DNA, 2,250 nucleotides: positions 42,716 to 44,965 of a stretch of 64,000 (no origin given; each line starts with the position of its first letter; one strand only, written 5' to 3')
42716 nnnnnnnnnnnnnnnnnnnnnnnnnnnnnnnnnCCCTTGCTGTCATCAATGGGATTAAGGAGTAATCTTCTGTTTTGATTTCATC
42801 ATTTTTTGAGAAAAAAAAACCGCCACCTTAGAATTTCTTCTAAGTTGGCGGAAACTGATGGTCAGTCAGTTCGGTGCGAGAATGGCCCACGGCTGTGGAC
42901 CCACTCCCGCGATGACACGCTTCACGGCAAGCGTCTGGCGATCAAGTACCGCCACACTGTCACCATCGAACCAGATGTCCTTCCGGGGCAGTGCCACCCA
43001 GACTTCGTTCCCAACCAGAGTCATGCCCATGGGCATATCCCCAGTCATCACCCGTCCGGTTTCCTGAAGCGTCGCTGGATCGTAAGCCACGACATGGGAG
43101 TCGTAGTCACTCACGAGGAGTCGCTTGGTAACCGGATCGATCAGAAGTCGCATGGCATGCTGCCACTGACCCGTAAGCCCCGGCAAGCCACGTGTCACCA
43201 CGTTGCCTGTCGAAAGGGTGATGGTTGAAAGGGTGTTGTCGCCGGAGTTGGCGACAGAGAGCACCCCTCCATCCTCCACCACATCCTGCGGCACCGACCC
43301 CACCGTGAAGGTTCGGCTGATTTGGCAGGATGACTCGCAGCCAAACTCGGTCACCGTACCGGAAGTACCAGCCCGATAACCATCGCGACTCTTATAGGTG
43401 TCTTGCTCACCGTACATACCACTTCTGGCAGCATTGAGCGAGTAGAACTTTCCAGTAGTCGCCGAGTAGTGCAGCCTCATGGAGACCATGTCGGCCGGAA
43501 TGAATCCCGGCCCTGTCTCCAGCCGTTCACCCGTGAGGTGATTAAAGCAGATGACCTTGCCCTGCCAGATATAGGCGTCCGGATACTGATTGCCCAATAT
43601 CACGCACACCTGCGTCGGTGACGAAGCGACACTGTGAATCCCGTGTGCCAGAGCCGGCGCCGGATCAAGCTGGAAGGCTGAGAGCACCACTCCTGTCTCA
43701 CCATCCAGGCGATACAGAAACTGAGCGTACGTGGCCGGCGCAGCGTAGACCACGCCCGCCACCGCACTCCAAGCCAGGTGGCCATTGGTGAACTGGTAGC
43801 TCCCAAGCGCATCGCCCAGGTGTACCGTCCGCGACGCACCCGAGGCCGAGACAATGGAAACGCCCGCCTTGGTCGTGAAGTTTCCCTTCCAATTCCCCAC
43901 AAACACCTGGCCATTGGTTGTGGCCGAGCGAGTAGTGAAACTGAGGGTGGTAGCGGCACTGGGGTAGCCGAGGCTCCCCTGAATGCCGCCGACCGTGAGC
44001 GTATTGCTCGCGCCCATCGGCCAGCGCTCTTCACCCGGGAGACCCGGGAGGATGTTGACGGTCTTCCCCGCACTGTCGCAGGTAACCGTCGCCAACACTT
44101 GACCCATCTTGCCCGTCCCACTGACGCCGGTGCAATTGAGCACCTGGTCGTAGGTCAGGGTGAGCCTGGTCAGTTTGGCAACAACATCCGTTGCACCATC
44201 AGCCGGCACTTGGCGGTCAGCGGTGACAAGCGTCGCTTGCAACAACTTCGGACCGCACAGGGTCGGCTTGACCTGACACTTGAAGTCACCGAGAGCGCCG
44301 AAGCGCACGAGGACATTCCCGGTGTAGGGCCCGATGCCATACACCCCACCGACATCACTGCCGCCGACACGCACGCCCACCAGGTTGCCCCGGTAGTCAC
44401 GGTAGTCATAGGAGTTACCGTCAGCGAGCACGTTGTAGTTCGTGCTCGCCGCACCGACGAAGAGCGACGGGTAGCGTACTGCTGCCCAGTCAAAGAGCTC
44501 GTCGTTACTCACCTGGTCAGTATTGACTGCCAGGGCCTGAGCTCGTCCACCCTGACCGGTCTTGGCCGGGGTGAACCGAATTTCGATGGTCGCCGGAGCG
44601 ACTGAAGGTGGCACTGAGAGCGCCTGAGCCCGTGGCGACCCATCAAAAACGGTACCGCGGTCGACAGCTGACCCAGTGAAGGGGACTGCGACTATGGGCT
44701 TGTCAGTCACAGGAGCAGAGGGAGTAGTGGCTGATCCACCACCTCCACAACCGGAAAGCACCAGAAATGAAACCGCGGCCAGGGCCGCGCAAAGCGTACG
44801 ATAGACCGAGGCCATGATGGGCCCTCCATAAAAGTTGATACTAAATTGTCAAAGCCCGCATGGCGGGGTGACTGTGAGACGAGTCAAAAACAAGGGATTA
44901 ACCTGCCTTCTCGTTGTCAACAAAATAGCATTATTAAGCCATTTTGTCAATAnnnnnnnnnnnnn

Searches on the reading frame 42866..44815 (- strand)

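Call 4: search_protein_families(library=pfam, proteins=[window:42866-44815:-], max_evalue=1)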
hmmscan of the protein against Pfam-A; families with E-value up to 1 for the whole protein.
window:42866-44815:- (649 aa): 1 family
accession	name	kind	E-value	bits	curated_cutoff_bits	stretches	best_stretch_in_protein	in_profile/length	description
PF23184.1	WD40_CFAP43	-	0.21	11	26.9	1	485-543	57-115/324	CFAP43, WD40 domain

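Call 5: search_protein_families(library=ncbifam, proteins=[window:42866-44815:-], max_evalue=1)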
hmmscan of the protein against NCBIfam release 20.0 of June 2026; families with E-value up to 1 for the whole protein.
window:42866-44815:- (649 aa): 1 family
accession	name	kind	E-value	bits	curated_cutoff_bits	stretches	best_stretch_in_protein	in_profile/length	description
TIGR02276.1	beta_rpt_yvtn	repeat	8.4e-08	32.1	27.85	2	619-646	14-40/42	beta-propeller repeat protein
